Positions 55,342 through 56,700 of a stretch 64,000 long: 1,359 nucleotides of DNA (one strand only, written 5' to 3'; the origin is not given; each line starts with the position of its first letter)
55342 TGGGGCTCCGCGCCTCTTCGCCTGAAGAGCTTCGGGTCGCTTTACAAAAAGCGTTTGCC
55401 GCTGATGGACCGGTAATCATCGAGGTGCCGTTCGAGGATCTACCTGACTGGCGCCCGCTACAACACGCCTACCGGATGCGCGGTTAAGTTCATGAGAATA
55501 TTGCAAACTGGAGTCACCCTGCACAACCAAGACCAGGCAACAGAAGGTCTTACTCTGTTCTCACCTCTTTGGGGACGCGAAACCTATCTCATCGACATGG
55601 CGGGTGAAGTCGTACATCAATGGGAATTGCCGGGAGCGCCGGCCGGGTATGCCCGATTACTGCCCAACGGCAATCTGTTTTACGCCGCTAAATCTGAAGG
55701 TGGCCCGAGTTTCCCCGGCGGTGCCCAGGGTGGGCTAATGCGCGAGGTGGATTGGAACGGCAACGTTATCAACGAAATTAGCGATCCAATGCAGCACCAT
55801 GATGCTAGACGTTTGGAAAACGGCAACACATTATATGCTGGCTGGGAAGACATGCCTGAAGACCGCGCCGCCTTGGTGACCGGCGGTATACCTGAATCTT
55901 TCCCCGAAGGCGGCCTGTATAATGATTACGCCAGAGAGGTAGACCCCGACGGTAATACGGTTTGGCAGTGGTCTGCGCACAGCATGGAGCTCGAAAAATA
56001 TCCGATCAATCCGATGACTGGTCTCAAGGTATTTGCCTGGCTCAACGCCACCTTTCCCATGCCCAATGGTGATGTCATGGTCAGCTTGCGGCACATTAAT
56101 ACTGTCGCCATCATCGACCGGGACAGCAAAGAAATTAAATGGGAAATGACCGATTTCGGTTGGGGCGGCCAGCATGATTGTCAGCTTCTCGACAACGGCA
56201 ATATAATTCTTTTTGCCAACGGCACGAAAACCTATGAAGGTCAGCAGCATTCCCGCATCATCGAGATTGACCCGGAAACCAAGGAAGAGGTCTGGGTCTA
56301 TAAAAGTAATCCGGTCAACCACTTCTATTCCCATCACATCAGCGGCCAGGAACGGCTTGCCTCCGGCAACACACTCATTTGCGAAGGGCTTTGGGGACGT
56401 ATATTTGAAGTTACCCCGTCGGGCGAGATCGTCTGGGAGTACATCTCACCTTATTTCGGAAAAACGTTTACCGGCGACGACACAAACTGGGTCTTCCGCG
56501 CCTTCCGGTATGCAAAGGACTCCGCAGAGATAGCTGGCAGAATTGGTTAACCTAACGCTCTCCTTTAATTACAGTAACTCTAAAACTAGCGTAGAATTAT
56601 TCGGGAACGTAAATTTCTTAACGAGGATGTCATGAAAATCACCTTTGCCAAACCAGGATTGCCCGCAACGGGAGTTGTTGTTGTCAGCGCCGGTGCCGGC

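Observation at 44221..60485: Four-box LysR regulon joining two leaderless sulfotransferases, a peptidase, a deacylase, an aminotransferase, a TPP enzyme and two importers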

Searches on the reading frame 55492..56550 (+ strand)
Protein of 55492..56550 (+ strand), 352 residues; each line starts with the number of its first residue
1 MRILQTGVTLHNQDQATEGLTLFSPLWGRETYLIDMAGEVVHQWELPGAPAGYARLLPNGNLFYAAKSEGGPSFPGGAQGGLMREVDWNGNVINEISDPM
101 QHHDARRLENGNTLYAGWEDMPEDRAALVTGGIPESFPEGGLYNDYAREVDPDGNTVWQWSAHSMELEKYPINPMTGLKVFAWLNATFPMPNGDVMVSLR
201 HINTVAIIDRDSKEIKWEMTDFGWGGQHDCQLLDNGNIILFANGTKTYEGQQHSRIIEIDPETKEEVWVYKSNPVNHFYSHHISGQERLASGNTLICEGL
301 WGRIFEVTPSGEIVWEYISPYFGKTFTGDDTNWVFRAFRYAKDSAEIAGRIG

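Call 4: search_protein_families(library=pfam, proteins=[window:55492-56550:+])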
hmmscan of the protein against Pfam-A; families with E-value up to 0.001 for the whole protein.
window:55492-56550:+ (352 aa): 3 families
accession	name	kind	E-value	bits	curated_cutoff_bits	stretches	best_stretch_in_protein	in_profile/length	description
PF05935.17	Arylsulfotrans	-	2.8e-17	63.2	24.2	2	14-221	10-215/374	Arylsulfotransferase (ASST)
PF14269.12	Arylsulfotran_2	-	6.1e-15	55.8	27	1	138-318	90-299/301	Arylsulfotransferase (ASST)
PF13360.13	PQQ_2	-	1.1e-05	25.6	27.6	1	148-317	6-144/233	Outer membrane protein assembly factor BamB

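Call 9: search_protein_families(library=ncbifam, proteins=[window:55492-56550:+], max_evalue=0.00001)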
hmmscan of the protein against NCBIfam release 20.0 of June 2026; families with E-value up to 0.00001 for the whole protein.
window:55492-56550:+ (352 aa): 0 families

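Call 13: find_homologous_proteins(query=window:55492-56550:+)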
Query window:55492-56550:+ (352 aa): 2247 proteins with E <= 0.001 among 4665 candidates; the best 120 are listed.
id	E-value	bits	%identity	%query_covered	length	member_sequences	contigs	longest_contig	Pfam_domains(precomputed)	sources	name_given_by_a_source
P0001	2.5e-229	779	91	100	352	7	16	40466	PF14269.13,PF05935.18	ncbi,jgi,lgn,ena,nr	ncbi:MAG: aryl sulfotransferase [Rhodospirillaceae bacterium]|jgi:hypothetical protein|nr:aryl sulfo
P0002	2.2e-213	726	84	100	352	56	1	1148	PF13360.14,PF14269.13,PF05935.18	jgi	jgi:hypothetical protein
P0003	7.3e-185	633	74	100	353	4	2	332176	PF13360.14,PF14269.13,PF05935.18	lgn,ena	-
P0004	1.7e-181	622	84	86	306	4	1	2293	PF14269.13,PF05935.18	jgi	jgi:hypothetical protein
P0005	5.2e-159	548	86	74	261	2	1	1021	PF13360.14,PF14269.13,PF05935.18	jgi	jgi:hypothetical protein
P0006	6.0e-159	547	65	100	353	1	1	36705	PF13360.14,PF14269.13,PF05935.18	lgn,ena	-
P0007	2.8e-158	545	64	100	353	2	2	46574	PF14269.13,PF05935.18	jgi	jgi:hypothetical protein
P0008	2.9e-157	542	64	100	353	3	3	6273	PF14269.13,PF05935.18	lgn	-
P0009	4.9e-156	538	64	100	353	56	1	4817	PF13360.14,PF14269.13,PF05935.18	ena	-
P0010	8.6e-156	537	65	100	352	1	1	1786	PF14269.13,PF05935.18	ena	-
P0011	6.5e-155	534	64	100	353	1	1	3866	PF14269.13,PF05935.18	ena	-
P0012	6.8e-155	534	64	100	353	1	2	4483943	PF14269.13,PF05935.18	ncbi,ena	-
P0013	2.4e-154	532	64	100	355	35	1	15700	PF13360.14,PF14269.13,PF05935.18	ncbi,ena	-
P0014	3.6e-154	532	64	100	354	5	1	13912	PF14269.13,PF05935.18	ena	-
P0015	4.3e-153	528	64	100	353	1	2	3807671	PF14269.13,PF05935.18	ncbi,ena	-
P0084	1.8e-117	411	52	100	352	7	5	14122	PF14269.13,PF05935.18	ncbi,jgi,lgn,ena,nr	ncbi:MAG: aryl sulfotransferase [Rhodospirillaceae bacterium]|jgi:hypothetical protein|nr:aryl sulfo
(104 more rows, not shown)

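Call 14: search_solved_structures(query=window:55492-56550:+, max_evalue=1, show_alignments=2)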
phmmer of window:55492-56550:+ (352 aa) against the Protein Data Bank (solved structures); distinct sequences matched with E-value up to 1: 4.
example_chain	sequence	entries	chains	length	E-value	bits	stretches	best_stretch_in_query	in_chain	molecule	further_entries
8ua5_A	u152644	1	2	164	0.37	13.1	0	20-64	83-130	RL2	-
3no2_A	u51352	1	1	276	0.46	12.8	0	202-227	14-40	uncharacterized protein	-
4d0t_A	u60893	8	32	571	0.87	11.8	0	63-123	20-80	POLYPEPTIDE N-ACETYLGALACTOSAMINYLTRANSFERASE 2 | POLYPEPTIDE GALNAC-TRANSFERASE T2 | GALNAC-T2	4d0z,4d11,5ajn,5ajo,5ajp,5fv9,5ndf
6nqt_A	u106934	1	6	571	0.87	11.8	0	63-123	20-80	Polypeptide N-acetylgalactosaminyltransferase 2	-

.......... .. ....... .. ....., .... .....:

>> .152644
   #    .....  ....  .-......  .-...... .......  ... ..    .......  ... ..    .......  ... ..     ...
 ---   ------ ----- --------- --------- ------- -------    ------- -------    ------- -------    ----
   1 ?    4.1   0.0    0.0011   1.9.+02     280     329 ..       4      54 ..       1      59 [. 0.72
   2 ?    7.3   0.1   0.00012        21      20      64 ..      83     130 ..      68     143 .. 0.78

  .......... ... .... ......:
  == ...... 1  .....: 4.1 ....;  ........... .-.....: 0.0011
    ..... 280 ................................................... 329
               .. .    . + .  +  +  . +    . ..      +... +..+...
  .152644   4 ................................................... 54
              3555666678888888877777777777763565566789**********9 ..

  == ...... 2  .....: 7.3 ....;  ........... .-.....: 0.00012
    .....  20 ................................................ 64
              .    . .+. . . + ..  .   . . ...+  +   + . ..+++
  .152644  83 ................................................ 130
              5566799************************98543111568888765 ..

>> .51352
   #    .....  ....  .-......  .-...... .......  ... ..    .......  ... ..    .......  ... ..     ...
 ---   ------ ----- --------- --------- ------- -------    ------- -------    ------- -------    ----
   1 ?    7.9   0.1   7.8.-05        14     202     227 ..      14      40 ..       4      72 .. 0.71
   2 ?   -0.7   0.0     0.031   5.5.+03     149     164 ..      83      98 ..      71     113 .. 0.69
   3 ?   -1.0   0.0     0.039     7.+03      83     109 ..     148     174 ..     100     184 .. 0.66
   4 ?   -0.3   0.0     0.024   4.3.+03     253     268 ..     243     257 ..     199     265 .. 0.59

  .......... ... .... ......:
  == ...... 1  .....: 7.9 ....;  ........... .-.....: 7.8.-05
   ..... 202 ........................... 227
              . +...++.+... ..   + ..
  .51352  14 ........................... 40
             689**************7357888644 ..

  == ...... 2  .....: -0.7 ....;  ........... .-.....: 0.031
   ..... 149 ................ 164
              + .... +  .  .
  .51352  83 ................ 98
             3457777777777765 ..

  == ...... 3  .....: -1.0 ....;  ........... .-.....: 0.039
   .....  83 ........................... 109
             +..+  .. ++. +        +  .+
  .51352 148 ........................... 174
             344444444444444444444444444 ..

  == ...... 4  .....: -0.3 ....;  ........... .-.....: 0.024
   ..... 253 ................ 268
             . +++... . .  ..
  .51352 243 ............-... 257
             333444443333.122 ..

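Call 15: find_encoding_contigs(protein=P0001, flank=10000, max_places=3)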
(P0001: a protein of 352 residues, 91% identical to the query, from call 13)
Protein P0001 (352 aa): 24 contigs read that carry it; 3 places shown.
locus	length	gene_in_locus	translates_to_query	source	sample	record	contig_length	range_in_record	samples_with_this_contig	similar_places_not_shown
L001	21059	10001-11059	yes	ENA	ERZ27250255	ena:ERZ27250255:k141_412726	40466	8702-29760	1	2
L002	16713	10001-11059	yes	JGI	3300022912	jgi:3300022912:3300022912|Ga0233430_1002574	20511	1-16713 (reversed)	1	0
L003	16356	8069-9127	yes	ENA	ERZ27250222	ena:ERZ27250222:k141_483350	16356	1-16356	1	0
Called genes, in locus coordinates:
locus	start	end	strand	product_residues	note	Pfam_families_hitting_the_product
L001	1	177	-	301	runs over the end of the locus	PF00528:BPD_transp_1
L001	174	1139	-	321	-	PF19300:BPD_transp_1_N, PF00528:BPD_transp_1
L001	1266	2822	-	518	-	PF00496:SBP_bac_5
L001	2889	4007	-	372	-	PF00155:Aminotran_1_2, PF04864:Alliinase_C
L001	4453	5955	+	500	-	PF02789:Peptidase_M17_N, PF00883:Peptidase_M17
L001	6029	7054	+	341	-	PF24827:AstE_AspA_cat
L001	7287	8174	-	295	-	PF00126:HTH_1, PF03466:LysR_substrate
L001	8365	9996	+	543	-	PF02776:TPP_enzyme_N, PF00205:TPP_enzyme_M, PF02775:TPP_enzyme_C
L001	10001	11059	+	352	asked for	PF05935:Arylsulfotrans, PF14269:Arylsulfotran_2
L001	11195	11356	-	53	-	-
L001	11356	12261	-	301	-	PF00126:HTH_1, PF03466:LysR_substrate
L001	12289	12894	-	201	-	PF00694:Aconitase_C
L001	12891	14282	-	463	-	PF00330:Aconitase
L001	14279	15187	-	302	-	PF00561:Abhydrolase_1, PF12146:Hydrolase_4 (weak), PF12697:Abhydrolase_6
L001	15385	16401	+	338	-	PF03480:DctP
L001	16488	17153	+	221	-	PF04290:DctQ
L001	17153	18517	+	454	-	PF06808:DctM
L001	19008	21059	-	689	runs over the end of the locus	PF01612:DNA_pol_A_exo1, PF00476:DNA_pol_A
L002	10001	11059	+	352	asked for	PF05935:Arylsulfotrans, PF14269:Arylsulfotran_2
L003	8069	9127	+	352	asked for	PF05935:Arylsulfotrans, PF14269:Arylsulfotran_2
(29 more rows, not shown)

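Call 16: find_encoding_contigs(protein=P0003, flank=10000, max_places=2)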
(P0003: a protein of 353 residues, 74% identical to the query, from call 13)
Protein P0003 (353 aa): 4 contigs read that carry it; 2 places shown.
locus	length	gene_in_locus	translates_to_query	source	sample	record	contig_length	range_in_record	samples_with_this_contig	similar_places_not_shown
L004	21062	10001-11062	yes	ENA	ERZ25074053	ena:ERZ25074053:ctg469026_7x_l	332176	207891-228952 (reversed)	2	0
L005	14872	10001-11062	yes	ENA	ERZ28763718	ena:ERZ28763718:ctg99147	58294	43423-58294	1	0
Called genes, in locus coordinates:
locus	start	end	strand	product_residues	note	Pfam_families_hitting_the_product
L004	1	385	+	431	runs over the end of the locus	PF00872:Transposase_mut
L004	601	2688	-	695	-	PF00872:Transposase_mut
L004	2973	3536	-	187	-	PF04248:NTP_transf_9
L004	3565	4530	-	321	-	PF04909:Amidohydro_2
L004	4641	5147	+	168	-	PF24553:Rv0428c_C, PF00583:Acetyltransf_1, PF13673:Acetyltransf_10, PF13508:Acetyltransf_7, PF08445:FR47 (weak)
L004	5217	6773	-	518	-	PF00496:SBP_bac_5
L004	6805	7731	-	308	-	PF00528:BPD_transp_1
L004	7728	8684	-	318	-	PF19300:BPD_transp_1_N, PF00528:BPD_transp_1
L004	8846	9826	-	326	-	PF00903:Glyoxalase (faint)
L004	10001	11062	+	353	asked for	PF05935:Arylsulfotrans (faint), PF14269:Arylsulfotran_2, PF13360:PQQ_2 (weak)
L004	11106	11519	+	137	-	PF12680:SnoaL_2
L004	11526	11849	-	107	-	-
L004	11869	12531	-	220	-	PF02979:NHase_alpha, PF14407:Frankia_peptide (faint)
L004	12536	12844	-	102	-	PF02211:NHase_beta_C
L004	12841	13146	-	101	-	PF21006:NHase_beta_N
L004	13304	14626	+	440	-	-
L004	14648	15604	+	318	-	PF02423:OCD_Mu_crystall, PF01488:Shikimate_DH (weak)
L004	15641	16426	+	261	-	PF00106:adh_short, PF08659:KR (weak), PF23441:SDR, PF13561:adh_short_C2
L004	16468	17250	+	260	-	PF03328:HpcH_HpaI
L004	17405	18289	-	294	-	PF13365:Trypsin_2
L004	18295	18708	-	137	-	PF03994:DUF350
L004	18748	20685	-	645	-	PF06808:DctM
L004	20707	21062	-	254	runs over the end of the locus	PF09084:NMT1, PF16868:NMT1_3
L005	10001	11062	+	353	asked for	PF05935:Arylsulfotrans (faint), PF14269:Arylsulfotran_2, PF13360:PQQ_2 (weak)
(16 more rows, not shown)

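Call 17: find_encoding_contigs(protein=P0012, flank=10000, max_places=2)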
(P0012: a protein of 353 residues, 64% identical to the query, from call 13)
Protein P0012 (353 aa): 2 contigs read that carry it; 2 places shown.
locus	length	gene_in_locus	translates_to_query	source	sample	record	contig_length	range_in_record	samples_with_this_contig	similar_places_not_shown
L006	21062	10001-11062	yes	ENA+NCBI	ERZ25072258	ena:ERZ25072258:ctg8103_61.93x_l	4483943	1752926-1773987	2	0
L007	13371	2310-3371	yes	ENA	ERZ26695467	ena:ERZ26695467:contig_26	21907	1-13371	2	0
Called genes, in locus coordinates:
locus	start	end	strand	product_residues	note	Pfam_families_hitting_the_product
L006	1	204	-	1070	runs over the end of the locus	PF02811:PHP, PF07733:DNA_pol3_alpha, PF17657:DNA_pol3_finger, PF14579:HHH_6, PF01336:tRNA_anti-codon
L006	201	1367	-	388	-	PF11799:IMS_C (weak)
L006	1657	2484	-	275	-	-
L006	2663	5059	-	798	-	PF06808:DctM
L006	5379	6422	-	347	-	PF16868:NMT1_3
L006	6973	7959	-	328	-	PF08240:ADH_N, PF00107:ADH_zinc_N, PF13602:ADH_zinc_N_2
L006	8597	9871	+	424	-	PF07690:MFS_1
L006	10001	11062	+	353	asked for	PF14269:Arylsulfotran_2, PF05935:Arylsulfotrans (weak)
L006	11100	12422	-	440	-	PF06808:DctM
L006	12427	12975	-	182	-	PF04290:DctQ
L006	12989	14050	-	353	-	PF03480:DctP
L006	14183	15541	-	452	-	PF03486:HI0933_like (faint), PF07992:Pyr_redox_2, PF13738:Pyr_redox_3, PF00070:Pyr_redox, PF02852:Pyr_redox_dim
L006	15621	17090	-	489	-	PF00171:Aldedh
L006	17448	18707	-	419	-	PF00067:p450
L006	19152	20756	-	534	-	PF00732:GMC_oxred_N, PF05199:GMC_oxred_C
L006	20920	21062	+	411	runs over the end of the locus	PF03480:DctP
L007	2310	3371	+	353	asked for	PF14269:Arylsulfotran_2, PF05935:Arylsulfotrans (weak)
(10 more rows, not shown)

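Call 26: find_encoding_contigs(protein=P0084, flank=10000, max_places=3)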
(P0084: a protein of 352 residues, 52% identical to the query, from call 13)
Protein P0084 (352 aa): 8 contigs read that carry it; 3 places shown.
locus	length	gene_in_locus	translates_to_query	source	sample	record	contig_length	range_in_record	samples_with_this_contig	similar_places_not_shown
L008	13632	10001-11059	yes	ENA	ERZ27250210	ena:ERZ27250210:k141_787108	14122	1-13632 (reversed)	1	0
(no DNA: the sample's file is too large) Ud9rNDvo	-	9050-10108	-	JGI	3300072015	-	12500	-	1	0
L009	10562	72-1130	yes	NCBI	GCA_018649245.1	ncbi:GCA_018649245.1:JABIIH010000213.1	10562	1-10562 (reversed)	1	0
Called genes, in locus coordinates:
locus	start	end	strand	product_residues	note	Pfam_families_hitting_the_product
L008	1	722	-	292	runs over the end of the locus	PF00582:Usp (weak)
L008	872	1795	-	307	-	PF01545:Cation_efflux, PF16916:ZT_dimer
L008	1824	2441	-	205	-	PF12766:Pyridox_oxase_2 (weak), PF01243:PNPOx_N, PF10590:PNP_phzG_C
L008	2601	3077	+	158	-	PF13441:Gly-zipper_YMGG, PF05433:Rick_17kDa_Anti, PF16998:17kDa_Anti_2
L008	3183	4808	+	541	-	PF01136:Peptidase_U32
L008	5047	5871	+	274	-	PF00106:adh_short, PF13561:adh_short_C2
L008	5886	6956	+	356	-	PF01264:Chorismate_synt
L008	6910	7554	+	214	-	PF02627:CMD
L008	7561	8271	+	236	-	PF03692:CxxCxxCC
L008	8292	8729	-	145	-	PF23025:YbjQ_2 (weak), PF01906:YbjQ_1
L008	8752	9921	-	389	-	PF00441:Acyl-CoA_dh_1, PF08028:Acyl-CoA_dh_2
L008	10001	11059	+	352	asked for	PF05935:Arylsulfotrans, PF14269:Arylsulfotran_2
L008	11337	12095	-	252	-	PF01479:S4, PF01728:FtsJ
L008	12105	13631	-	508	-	?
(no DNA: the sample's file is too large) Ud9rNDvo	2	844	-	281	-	?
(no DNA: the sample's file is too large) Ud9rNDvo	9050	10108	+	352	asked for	PF05935:Arylsulfotrans, PF14269:Arylsulfotran_2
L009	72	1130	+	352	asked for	PF05935:Arylsulfotrans, PF14269:Arylsulfotran_2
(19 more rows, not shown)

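Call 33: predict_structure(alignment_id=A2)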
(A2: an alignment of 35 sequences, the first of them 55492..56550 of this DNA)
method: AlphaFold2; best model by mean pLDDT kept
length: 352 residues; sequences in the alignment: 35
mean_pLDDT: 91.7   pTM: 0.90
mean pLDDT of the five models: 91.7, 91.5, 91.3, 90.9, 90.8
residues with pLDDT >= 90: 270; 70-90: 68; 50-70: 13; < 50: 1
segments of 3 or more residues with pLDDT < 50: none
pLDDT, mean of each block of 10 residues (from residue 1): 77 96 94 97 94 92 90 70 94 95 93 96 95 89 95 97 95 91 94 96 96 97 92 96 88 92 96 73 88 93 94 95 87 93 91 73
secondary structure, 60 per line:
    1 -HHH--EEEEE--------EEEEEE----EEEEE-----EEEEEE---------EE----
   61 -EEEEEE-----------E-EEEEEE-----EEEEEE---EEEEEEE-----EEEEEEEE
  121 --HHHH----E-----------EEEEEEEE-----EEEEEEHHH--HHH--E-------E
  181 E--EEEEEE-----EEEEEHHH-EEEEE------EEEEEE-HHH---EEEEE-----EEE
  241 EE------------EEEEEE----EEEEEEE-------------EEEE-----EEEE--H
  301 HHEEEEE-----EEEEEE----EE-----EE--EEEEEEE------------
elements in order: E7-11 E20-25 E30-34 E40-45 E62-67 E81-86 E92-97 E101-107 E113-120 H123-126 E143-150 E156-161 E184-189 E195-199 E204-208 E215-220 E228-232 E238-242 E255-260 E265-271 E285-288 E294-297 E303-307 E313-318 E334-340

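Call 43: fold_search(model_id=the predicted structure, library=pdb)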
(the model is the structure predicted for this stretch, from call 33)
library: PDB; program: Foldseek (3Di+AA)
matches with E <= 10: 1566; with E <= 0.001: 849
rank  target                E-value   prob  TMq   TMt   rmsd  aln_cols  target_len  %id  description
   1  9kf6                  1.6e-16  1.00  0.73  0.58   4.1       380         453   18  Crystal structure of the reaction intermediate of Streptomyces sp. sulfotransferase Cpz4 involved in caprazamycins synth (released 2025-11-05)
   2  9kf4                  3.3e-16  1.00  0.73  0.57   4.1       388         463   19  Crystal structure of Streptomyces sp. sulfotransferase Cpz4 involved in Caprazamycins Synthesis (released 2025-11-05)
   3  3no2                  2.4e-13  1.00  0.56  0.71   4.4       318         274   14  Crystal structure of a protein of unknown function (BACCAC_01654) from Bacteroides caccae at 1.35 A resolution (released 2010-07-28)
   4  8prj                  1.2e-10  1.00  0.49  0.53   9.0       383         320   11  The structure of v31Bagel8 (released 2024-07-24)
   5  6tjh_A                6.8e-10  1.00  0.39  0.39  10.7       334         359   12  Crystal structure of the computationally designed Cake9 protein (released 2020-05-06)
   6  6tji_A                7.2e-10  1.00  0.39  0.38  10.4       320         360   12  Crystal structure of the computationally designed Cake10 protein (released 2020-05-06)
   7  4xga_A                5.0e-09  1.00  0.40  0.40  10.0       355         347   12  Crystal structure of BamB and BamA P3-5 complex from E.coli (released 2016-01-20)
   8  9a3d_MODEL_1_A        6.1e-09  1.00  0.43  0.39   9.3       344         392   14  Model of E. coli BamB by in-cell photo-crosslinking MS and deep learning (released 2023-02-24)
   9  8qpv_B                6.8e-09  1.00  0.43  0.41   8.2       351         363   13  Handover Complex: BAM bound OmpX and extended SurA (released 2024-09-25)
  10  9mgf_B                6.8e-09  1.00  0.41  0.40   9.2       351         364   13  beta-barrel assembly machine from Escherichia coli in a middle state of substrate assembly (released 2025-12-17)
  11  7ax2                  7.2e-09  1.00  0.42  0.46   7.3       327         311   10  Crystal structure of the computationally designed Scone-E protein co-crystallized with STA, form b (released 2021-01-13)
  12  8bmx_D                7.6e-09  1.00  0.49  0.51   7.2       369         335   12  Bacteroides thetaiotaomicron B12 TonB dependent transporter in complex with a surface lipoprotein (released 2023-09-20)
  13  8okv_A                8.5e-09  1.00  0.53  0.57   6.2       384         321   10  lipoprotein BT2095 from Bacteroides thetaiotamicron bound to cyanocobalamin CnCbl (released 2023-09-20)
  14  7qrv_A                1.0e-08  1.00  0.51  0.63   8.4       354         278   13  Crystal structure of NHL domain of TRIM2 (full C-terminal) (released 2022-05-04)
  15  6l8a_D                1.2e-08  1.00  0.44  0.36   9.3       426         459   12  Tetrathionate hydrolase from Acidithiobacillus ferrooxidans (released 2020-11-11)
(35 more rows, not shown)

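Call 44: search_solved_structures(query=A2, max_evalue=10, show_alignments=3)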
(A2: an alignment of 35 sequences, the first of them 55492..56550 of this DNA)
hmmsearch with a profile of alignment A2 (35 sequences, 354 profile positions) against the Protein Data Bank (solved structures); distinct sequences matched with E-value up to 10: 9.
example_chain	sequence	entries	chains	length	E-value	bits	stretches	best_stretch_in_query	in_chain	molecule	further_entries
9kf4_A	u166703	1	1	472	2.1e-10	43.3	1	140-316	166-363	Sulfotransferase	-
9kf6_A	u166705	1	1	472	2.6e-10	43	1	140-316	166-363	Sulfotransferase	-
3elq_A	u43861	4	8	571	0.00019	23.7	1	227-309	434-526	Arylsulfate sulfotransferase | Arylsulfate sulfotransferase AssT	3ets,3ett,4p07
3no2_A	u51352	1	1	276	0.00019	23.7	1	57-100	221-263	uncharacterized protein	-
4p04_A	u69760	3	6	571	0.0009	21.5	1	232-309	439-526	Arylsulfate sulfotransferase AssT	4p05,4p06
8gy2_A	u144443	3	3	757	0.0043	19.3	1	196-301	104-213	Alcohol dehydrogenase (quinone), dehydrogenase subunit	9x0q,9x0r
1kv9_A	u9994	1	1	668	0.0051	19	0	250-301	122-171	TYPE II QUINOHEMOPROTEIN ALCOHOL DEHYDROGENASE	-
1kb0_A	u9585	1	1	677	0.016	17.4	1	196-300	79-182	quinohemoprotein alcohol dehydrogenase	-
1yiq_A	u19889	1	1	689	0.054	15.6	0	252-276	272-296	Quinohemoprotein alcohol dehydrogenase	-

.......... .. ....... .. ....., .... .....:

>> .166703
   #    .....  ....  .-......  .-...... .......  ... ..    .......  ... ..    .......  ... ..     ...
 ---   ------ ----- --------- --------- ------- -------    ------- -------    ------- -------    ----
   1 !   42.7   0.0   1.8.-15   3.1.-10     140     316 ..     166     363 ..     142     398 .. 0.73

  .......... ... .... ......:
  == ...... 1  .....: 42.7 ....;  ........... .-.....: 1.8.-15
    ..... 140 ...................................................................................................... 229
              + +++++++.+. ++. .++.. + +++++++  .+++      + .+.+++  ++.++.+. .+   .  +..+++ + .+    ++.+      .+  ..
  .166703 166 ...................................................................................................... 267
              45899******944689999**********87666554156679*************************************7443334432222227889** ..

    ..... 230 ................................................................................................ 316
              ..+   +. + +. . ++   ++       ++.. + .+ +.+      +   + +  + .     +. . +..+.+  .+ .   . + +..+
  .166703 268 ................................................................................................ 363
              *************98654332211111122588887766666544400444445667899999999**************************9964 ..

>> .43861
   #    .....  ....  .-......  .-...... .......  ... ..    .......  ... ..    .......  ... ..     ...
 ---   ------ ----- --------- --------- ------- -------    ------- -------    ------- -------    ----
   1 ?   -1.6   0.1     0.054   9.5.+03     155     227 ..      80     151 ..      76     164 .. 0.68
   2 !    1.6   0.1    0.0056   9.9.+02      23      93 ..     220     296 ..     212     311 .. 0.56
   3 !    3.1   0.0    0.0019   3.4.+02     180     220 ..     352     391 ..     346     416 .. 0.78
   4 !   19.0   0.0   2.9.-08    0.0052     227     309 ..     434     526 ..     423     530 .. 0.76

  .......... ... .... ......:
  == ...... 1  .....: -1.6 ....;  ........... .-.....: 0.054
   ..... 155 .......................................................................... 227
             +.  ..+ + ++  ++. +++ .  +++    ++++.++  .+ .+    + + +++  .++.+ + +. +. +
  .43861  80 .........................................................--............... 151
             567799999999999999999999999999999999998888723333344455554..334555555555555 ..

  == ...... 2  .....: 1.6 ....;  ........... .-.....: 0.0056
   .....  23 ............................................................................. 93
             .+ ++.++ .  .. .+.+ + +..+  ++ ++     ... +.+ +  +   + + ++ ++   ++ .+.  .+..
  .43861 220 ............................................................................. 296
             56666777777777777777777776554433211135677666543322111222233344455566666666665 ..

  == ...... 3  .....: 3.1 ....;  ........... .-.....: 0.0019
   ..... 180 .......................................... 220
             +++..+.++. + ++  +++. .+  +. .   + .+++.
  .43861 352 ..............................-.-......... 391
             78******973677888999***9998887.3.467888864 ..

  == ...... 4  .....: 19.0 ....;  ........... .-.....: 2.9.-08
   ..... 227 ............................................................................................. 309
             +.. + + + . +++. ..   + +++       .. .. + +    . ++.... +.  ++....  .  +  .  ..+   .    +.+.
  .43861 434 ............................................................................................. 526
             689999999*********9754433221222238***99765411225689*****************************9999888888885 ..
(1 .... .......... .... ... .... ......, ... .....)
